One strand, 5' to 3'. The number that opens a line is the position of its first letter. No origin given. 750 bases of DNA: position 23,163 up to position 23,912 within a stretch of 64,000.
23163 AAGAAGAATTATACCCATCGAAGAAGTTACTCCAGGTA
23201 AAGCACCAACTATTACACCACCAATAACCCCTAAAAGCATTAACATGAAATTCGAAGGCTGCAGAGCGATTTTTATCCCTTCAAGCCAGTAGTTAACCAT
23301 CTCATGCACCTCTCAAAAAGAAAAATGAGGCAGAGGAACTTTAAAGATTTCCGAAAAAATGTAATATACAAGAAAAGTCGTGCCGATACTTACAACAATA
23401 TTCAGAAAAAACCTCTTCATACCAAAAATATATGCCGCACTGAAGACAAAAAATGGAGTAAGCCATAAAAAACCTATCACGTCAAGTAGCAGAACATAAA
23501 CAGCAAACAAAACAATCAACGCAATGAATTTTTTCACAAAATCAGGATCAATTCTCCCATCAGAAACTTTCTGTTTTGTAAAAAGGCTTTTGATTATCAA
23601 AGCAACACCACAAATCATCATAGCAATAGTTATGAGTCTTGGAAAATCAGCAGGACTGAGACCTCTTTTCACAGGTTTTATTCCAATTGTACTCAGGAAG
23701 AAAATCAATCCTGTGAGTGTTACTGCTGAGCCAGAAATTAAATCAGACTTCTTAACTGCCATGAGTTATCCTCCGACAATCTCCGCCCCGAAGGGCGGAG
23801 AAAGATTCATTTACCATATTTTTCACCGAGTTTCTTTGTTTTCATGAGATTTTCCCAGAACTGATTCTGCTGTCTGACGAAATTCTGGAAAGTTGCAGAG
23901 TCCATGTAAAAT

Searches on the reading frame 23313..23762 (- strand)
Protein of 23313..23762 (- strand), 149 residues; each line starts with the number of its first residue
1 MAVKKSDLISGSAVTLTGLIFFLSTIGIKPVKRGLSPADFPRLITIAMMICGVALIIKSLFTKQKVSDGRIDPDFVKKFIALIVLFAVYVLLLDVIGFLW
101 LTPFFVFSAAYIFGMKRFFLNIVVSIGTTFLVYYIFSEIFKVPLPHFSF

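Call 30: search_protein_families(library=pfam, proteins=[window:23313-23762:-], max_evalue=0.01)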
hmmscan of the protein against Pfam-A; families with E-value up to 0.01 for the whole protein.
window:23313-23762:- (149 aa): 1 family
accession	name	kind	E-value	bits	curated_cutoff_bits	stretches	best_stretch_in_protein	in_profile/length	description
PF07331.16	TctB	-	1.2e-20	74.5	29.1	1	15-145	8-137/137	Tripartite tricarboxylate transporter TctB family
